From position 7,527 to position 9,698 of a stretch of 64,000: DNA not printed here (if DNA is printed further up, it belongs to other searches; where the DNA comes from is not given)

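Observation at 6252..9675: Compact isoprenoid module: archaeal-type IPK, a Nudix-like protein, and a single-polypeptide UppS (cis) + trans-polyprenyl synthase fusion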

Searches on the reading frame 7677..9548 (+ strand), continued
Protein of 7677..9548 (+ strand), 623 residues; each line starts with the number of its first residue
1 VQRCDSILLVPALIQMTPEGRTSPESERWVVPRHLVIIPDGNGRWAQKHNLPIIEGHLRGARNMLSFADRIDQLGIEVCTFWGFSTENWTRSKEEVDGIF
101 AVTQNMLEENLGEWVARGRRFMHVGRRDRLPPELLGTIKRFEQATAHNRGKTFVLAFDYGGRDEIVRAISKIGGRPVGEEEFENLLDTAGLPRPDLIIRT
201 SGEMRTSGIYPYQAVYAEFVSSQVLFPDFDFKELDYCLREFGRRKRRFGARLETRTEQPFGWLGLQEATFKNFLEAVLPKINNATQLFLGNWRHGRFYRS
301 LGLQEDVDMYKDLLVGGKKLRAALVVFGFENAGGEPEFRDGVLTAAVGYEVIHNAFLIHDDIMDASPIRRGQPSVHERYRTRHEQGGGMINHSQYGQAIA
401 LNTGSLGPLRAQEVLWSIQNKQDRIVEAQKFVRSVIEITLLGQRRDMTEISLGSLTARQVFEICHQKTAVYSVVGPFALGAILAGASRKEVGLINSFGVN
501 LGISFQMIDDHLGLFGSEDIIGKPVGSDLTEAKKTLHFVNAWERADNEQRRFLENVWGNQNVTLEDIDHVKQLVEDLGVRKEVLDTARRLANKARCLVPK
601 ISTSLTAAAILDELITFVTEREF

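Call 20: search_protein_families(library=ncbifam, proteins=[L003:8027-8548:+, L001:9446-9979:+, L004:9460-9993:+, L004:8928-9473:+, L003:9361-9996:-, L001:11856-12572:+, L001:12611-13588:+, L001:14499-15533:+, L001:15987-16697:+, L001:13591-14400:+], max_evalue=0.001)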
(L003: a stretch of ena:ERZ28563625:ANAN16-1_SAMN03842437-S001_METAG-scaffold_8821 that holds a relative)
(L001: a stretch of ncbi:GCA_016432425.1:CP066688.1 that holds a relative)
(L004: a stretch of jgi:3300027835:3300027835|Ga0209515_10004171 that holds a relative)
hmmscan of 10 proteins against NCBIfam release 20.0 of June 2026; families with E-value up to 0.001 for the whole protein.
L003:8027-8548:+ (173 aa): 3 families
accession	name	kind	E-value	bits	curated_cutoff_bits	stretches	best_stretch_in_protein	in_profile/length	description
NF002995.0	PRK03759.1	equivalog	1e-23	84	127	1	2-168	5-170/185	isopentenyl-diphosphate Delta-isomerase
TIGR02150.1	IPP_isom_1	equivalog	1.6e-18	67.1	105.8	1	6-164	1-156/159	isopentenyl-diphosphate delta-isomerase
NF041653.1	Nud_hyd_Meth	equivalog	6.7e-08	32.5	300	1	31-167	25-157/170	Nudix hydrolase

L001:9446-9979:+ (177 aa): 5 families
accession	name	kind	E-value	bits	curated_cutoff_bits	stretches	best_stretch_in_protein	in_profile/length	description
NF002995.0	PRK03759.1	equivalog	2.8e-20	72.8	127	1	4-168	8-170/185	isopentenyl-diphosphate Delta-isomerase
TIGR02150.1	IPP_isom_1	equivalog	1.6e-15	57.3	105.8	1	6-164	2-156/159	isopentenyl-diphosphate delta-isomerase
NF041653.1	Nud_hyd_Meth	equivalog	3.7e-06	26.8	300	1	10-174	6-164/170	Nudix hydrolase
NF006961.0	PRK09438.1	equivalog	9e-05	22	103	1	31-150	6-131/151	dihydroneopterin triphosphate diphosphatase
NF011922.0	PRK15393.1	equivalog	0.00023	20.8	152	1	32-148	37-147/182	NUDIX hydrolase YfcD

L004:9460-9993:+ (177 aa): 7 families
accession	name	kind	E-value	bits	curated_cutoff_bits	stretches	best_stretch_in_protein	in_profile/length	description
NF002995.0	PRK03759.1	equivalog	2.6e-25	89.2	127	1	5-168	6-169/185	isopentenyl-diphosphate Delta-isomerase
NF011922.0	PRK15393.1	equivalog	2.1e-17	63.4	152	1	6-162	11-156/182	NUDIX hydrolase YfcD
TIGR02150.1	IPP_isom_1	equivalog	4.1e-15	56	105.8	1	10-165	3-156/159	isopentenyl-diphosphate delta-isomerase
NF041653.1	Nud_hyd_Meth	equivalog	6.4e-10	39.1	300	1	10-97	4-90/170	Nudix hydrolase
NF006530.0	PRK08999.1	equivalog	0.00013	21.1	245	1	38-94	11-65/315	Nudix family hydrolase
NF001938.0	PRK00714.1-5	equivalog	0.00044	19.6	116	1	34-94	14-77/172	RNA pyrophosphohydrolase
NF012016.0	PRK15472.1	equivalog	0.00057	19.6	95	1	41-101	11-70/141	nucleoside triphosphatase NudI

L004:8928-9473:+ (181 aa): 3 families
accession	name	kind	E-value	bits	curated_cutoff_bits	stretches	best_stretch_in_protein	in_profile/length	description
NF002995.0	PRK03759.1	equivalog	1.1e-20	74.1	127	1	8-170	8-168/185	isopentenyl-diphosphate Delta-isomerase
TIGR02150.1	IPP_isom_1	equivalog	8.3e-18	64.7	105.8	1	11-168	3-156/159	isopentenyl-diphosphate delta-isomerase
NF011922.0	PRK15393.1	equivalog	9.1e-05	22.2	152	1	35-172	37-163/182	NUDIX hydrolase YfcD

L003:9361-9996:- (211 aa): 1 family
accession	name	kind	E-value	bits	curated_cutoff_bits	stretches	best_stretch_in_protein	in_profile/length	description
NF041652.1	Nud_hyd_Dein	equivalog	0.0004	20.6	200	1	32-99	12-75/152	Nudix hydrolase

L001:11856-12572:+ (238 aa): 0 families

L001:12611-13588:+ (325 aa): 1 family
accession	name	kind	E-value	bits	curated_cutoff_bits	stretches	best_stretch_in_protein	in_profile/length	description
NF058614.1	PPMAGASynPpgS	equivalog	0.0001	21.8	370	1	7-182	3-162/226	polyprenyl-phospho-N-acetylgalactosaminyl synthase PpgS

L001:14499-15533:+ (344 aa): 16 families
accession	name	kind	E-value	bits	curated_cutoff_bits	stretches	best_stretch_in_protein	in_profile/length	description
NF041169.1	f2_encap_cargo4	exception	4.9e-61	206.8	450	1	47-344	47-334/334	family 2 encapsulin nanocompartment cargo protein polyprenyl transferase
NF040698.1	IdsA_Meth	equivalog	1.3e-51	175.8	468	1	31-343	24-327/328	short chain isoprenyl diphosphate synthase IdsA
NF041003.1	GGPP_syn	equivalog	9.6e-51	172.8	500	1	4-343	3-325/326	geranylgeranyl diphosphate synthase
NF040789.2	gerfarn_diphsyn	equivalog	2.3e-36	125.7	560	1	71-343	82-344/345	geranylfarnesyl diphosphate synthase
NF042416.1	GFPPS_Mycobact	equivalog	2.3e-35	122.2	600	1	14-342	5-348/350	bifunctional (2E,6E)-farnesyl/geranyl diphosphate synthase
NF045485.1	FPPsyn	subfamily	3e-34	118.5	275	1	48-272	35-257/288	farnesyl diphosphate synthase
TIGR02748.1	GerC3_HepT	equivalog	3.3e-34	118.4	456.55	1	48-342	41-317/319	heptaprenyl diphosphate synthase component II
NF045549.1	GGPPsyn_IdsB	equivalog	3.3e-32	111.9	475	1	47-343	62-345/346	geranylgeranyl diphosphate synthase IdsB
NF008140.0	PRK10888.1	equivalog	1.1e-28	100.5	412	1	48-344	42-323/323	octaprenyl diphosphate synthase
NF045628.1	HxpDPsynlarge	equivalog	3.2e-27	95.4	500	1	48-335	33-302/311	hexaprenyl-diphosphate synthase large subunit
NF045685.1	GGPPSynCrtE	equivalog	3.7e-27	95.1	460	1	48-273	40-263/293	geranylgeranyl diphosphate synthase CrtE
TIGR02749.1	prenyl_cyano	equivalog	5.8e-26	91.3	383.2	1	34-342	30-320/322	solanesyl diphosphate synthase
NF007877.0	PRK10581.1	equivalog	4.6e-24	85.1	321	1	2-273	2-266/299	(2E,6E)-farnesyl diphosphate synthase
NF040627.1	GFPS_Meth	equivalog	1.1e-19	71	600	1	41-236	30-211/285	geranylfarnesyl diphosphate synthase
NF042417.1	NPPPS_Mycobact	equivalog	2.4e-18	66.2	600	1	48-342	54-333/335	nonaprenyl/(2E,6E)-farnesyl/geranylgeranyl diphosphat synthase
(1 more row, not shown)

L001:15987-16697:+ (236 aa): 17 families
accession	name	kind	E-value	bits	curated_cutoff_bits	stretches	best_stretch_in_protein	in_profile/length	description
NF011405.0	PRK14830.1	equivalog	8.4e-81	271.2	304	1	4-236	15-250/251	undecaprenyl pyrophosphate synthase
NF011406.0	PRK14831.1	subfamily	2.5e-76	256.2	375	1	3-236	15-251/256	undecaprenyl pyrophosphate synthase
TIGR00055.1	uppS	equivalog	4.8e-70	235.5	109.55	1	11-235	1-228/228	polyprenyl diphosphate synthase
NF011408.0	PRK14834.1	equivalog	4.3e-69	232.7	348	1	6-235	12-244/252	isoprenyl transferase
NF011411.0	PRK14838.1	equivalog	2.9e-66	223.3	417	1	5-236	6-238/244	isoprenyl transferase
NF011413.0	PRK14840.1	equivalog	9.1e-65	218.8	410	1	5-236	12-250/250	isoprenyl transferase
NF011407.0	PRK14833.1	equivalog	3.4e-62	210.1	325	1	9-236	2-231/233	di-trans,poly-cis-decaprenylcistransferase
NF011414.0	PRK14841.1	equivalog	3.1e-61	207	401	1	10-235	2-228/233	isoprenyl transferase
NF011403.0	PRK14828.1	equivalog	2.7e-59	200.6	348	1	5-236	22-258/258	isoprenyl transferase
NF011412.0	PRK14839.1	equivalog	5.2e-58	196.2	334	1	13-235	11-227/240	di-trans,poly-cis-decaprenylcistransferase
NF011410.0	PRK14837.1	equivalog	4.9e-57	193.1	342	1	9-236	4-230/230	undecaprenyl pyrophosphate synthase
NF011409.0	PRK14835.1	equivalog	9.1e-57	192.5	425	1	10-236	44-279/279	isoprenyl transferase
NF011415.0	PRK14842.1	equivalog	9.1e-55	185.7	360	1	8-235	5-236/241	isoprenyl transferase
NF011404.0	PRK14829.1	equivalog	1.3e-54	185.2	372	1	9-236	28-258/260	isoprenyl transferase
NF007596.1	PRK10240.1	equivalog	2.4e-49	167.9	418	1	12-235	16-242/251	(2E,6E)-farnesyl-diphosphate-specific ditrans,polycis-undecaprenyl-diphosphate synthase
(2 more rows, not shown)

L001:13591-14400:+ (269 aa): 5 families
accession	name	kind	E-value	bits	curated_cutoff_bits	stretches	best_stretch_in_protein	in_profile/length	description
NF040647.1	IPPK_Arch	equivalog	1.9e-54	184.7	120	1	8-268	1-259/259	isopentenyl phosphate kinase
NF000122.1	485965_fosC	equivalog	1.1e-10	41.9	350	1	92-247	9-157/182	fosfomycin resistance kinase FosC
NF000338.1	fomA_AB016934.1.gene6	equivalog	1.1e-10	41.1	550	1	6-253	4-239/266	fosfomycin resistance kinase FomA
TIGR01027.1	proB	equivalog_domain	3.3e-05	23.2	186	0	211-266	194-249/363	glutamate 5-kinase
TIGR00761.1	argB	equivalog_domain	3.8e-05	23.3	151.3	0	121-244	118-228/231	acetylglutamate kinase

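Call 34: list_cluster_members(proteins=[window:7722-9548:+, window:7677-9548:+, P0001, window:6252-7067:+])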
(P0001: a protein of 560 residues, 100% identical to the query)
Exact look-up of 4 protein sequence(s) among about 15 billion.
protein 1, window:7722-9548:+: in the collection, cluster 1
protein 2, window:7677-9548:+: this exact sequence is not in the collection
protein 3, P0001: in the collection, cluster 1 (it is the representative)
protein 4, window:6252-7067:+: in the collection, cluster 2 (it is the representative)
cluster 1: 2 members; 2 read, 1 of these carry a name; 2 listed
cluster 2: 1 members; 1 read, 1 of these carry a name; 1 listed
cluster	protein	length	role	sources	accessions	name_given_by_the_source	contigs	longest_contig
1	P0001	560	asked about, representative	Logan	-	-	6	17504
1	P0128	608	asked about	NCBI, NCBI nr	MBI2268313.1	MAG: di-trans,poly-cis-decaprenylcistransferase [Candidatus Blackburnbacteria bacterium] | di-trans,poly-cis-decaprenylcistransferase [Candidatus Blackburnbacteria bacterium]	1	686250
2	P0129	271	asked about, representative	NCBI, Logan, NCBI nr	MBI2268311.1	MAG: isopentenyl phosphate kinase family protein [Candidatus Blackburnbacteria bacterium] | isopentenyl phosphate kinase family protein [Candidatus Blackburnbacteria bacterium]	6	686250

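Call 37: list_cluster_members(proteins=[P0009, P0019, P0021, P0024, P0025, P0004, P0032, P0037, P0027, P0026])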
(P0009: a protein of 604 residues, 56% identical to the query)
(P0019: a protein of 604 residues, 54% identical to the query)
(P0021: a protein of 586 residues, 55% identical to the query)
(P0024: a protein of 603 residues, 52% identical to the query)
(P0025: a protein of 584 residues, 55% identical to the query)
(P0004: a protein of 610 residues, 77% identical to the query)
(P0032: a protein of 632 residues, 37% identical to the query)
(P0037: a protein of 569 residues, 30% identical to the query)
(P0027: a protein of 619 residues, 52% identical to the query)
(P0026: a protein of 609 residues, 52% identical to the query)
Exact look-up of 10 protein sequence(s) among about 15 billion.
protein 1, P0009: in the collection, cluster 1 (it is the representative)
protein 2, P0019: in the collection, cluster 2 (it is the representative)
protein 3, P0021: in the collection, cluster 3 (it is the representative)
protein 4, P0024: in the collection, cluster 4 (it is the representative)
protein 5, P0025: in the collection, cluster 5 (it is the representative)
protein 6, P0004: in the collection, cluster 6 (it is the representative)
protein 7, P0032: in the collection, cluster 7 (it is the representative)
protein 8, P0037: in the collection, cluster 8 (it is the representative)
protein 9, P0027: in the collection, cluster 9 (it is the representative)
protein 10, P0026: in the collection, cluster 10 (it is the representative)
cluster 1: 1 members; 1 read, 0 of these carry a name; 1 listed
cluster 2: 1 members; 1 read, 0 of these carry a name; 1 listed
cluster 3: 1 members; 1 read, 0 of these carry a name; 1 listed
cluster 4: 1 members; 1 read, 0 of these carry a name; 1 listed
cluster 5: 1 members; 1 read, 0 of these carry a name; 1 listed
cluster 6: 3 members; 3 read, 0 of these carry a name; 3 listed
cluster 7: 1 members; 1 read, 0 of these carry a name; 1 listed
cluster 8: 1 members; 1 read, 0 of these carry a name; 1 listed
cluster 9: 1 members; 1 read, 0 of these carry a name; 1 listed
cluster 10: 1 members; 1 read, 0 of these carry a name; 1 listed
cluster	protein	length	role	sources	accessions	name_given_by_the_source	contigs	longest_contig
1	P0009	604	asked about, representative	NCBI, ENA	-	-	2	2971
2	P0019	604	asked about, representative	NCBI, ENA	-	-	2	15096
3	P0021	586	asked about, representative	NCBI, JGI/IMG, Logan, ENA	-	-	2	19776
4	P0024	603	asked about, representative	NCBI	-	-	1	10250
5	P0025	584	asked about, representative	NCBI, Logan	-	-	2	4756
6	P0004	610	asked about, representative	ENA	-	-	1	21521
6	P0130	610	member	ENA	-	-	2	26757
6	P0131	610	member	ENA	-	-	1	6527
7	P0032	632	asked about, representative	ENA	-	-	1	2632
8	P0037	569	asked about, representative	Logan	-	-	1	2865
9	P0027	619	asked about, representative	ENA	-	-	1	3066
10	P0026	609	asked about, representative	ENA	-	-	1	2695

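Call 40: search_protein_representatives(protein=window:7722-9548:+)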
Query: 608 residues. Proteins with E-value up to 0.001 (for the whole library): 39963; up to 1e-10: 17132; up to 1e-30: 1663. The best 150 are listed.
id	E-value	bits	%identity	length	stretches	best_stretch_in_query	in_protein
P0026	4.0e-204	695.9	52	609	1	18-605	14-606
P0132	2.0e-117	409.5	52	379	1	234-607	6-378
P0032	6.9e-110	384.6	39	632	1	18-606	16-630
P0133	6.4e-102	358.3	47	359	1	253-607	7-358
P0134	8.8e-81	288.5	62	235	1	18-237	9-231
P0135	3.0e-79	283.4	42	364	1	257-605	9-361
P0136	8.1e-63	229.2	35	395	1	237-602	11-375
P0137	2.0e-57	211.4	47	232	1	15-235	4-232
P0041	4.1e-57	210.3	48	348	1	15-235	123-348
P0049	1.5e-55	205.2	49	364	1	16-234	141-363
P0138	2.0e-55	204.8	49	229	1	16-235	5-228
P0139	8.2e-54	199.4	45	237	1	16-238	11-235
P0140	8.9e-54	199.3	43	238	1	12-236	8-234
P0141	1.5e-53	198.6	33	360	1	257-606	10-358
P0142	3.3e-53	197.5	37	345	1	281-607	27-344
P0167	1.6e-48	182.0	27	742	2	298-597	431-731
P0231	1.0e-43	166.1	42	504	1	15-234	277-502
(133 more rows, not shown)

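Call 41: find_encoding_contigs(protein=P0030, flank=3000, max_places=3)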
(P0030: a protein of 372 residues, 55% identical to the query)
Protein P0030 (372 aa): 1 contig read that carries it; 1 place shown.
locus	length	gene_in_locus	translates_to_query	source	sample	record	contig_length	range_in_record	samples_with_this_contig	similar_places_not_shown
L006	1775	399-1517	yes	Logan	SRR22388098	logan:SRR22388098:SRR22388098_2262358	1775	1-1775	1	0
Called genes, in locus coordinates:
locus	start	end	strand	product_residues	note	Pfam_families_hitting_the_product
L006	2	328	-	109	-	?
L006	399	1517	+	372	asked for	PF00348:polyprenyl_synt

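Call 42: find_encoding_contigs(protein=P0031, flank=3000, max_places=3)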
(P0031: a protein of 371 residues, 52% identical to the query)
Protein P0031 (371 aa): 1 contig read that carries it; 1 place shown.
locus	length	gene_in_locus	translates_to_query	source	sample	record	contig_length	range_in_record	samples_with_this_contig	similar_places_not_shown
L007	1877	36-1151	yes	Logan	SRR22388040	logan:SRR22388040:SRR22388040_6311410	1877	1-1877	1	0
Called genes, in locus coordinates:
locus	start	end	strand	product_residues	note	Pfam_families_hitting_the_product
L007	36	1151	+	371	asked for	PF00348:polyprenyl_synt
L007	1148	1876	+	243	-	?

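Call 46: find_related_loci(query=A1, collection=genome_contigs, flank=8000)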
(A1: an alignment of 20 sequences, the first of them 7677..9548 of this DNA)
Query A1 (623 aa) in genome_contigs; peptide patterns used: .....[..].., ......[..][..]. (x = any residue, [..] = any of these).
600 stretches matched a pattern (row limit reached: there are more); 593 encode a relative of the query (tblastn E <= 1e-3); the best 80 are kept; 80 distinct loci.
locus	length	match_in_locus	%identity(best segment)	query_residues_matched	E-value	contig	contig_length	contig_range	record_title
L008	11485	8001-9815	35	31-623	1e-102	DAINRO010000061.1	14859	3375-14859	MAG TPA_asm: Chloroflexota bacterium isolate CTOTU25977 NODE_1045_length_14859_cov_7.990543, whole genome shotgun sequen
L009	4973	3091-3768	46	30-250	4e-60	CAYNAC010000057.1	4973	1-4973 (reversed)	MAG TPA_asm: Candidatus Woesearchaeota archaeon isolate binchicken_co105_174 genome assembly, contig: NODE_22990_length_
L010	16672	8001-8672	46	31-249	1e-57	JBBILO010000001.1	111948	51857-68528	MAG: Candidatus Roizmanbacteria bacterium isolate QNS170220_bin_210 NODE_8_length_111948_cov_5.83856, whole genome shotg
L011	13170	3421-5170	44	27-622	7e-57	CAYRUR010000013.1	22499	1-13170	MAG TPA_asm: uncultured Gammaproteobacteria bacterium isolate SRP144015_co1_42 genome assembly, contig: NODE_1156_length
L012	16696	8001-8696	46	31-261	3e-56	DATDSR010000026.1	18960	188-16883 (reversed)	MAG TPA_asm: Candidatus Paceibacterota bacterium isolate SMAG_U8008 k141_1725900, whole genome shotgun sequence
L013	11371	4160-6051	38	31-621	1e-55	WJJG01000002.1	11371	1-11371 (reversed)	MAG: Candidatus Eisenbacteria bacterium isolate Bin_233 k141_34158, whole genome shotgun sequence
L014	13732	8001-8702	43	22-250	4e-55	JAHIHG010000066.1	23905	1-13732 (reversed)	MAG: Nanoarchaeota archaeon isolate KR11_N3.mb.40 KR11_N3.mb.40_k141_154493, whole genome shotgun sequence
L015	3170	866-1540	46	31-250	2e-55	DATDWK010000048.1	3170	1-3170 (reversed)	MAG TPA_asm: Candidatus Dojkabacteria bacterium isolate SMAG_U8108 k141_369907, whole genome shotgun sequence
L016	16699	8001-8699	46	21-249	5e-55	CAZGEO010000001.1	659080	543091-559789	MAG TPA_asm: uncultured Candidatus Saccharibacteria bacterium isolate binchicken_co37_83 genome assembly, contig: NODE_2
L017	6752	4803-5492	43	31-253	5e-55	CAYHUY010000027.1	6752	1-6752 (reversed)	MAG TPA_asm: uncultured Gammaproteobacteria bacterium isolate ERP119705_co16_474 genome assembly, contig: NODE_8941_leng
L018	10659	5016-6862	37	31-621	1e-53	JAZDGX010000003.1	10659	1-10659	MAG: Candidatus Eisenbacteria bacterium isolate MEGAHIT-group-0.29 k141_15974337, whole genome shotgun sequence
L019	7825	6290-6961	46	31-249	1e-53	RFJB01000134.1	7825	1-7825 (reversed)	MAG: Candidatus Woesearchaeota archaeon isolate J091 k99_1248767, whole genome shotgun sequence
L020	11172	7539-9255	41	31-578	9e-98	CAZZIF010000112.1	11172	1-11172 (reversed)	MAG TPA_asm: uncultured bacterium isolate SRP332253_co2_114 genome assembly, contig: NODE_5812_length_11172_cov_4.931546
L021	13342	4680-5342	45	31-249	6e-53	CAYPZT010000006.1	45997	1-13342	MAG TPA_asm: uncultured Gammaproteobacteria bacterium isolate SRP329715_co1_181 genome assembly, contig: NODE_967_length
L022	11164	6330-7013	41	31-249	1e-52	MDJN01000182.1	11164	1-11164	MAG: Epulopiscium sp. Nuni2H_MBin003 Nuni2HMBin003_63, whole genome shotgun sequence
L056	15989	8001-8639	42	31-240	2e-48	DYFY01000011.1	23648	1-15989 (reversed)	MAG TPA_asm: Candidatus Parvarchaeum sp. isolate BE2012_37_19 Afr_mines_BE2012_1070_length_23648_cov_8_007375, whole gen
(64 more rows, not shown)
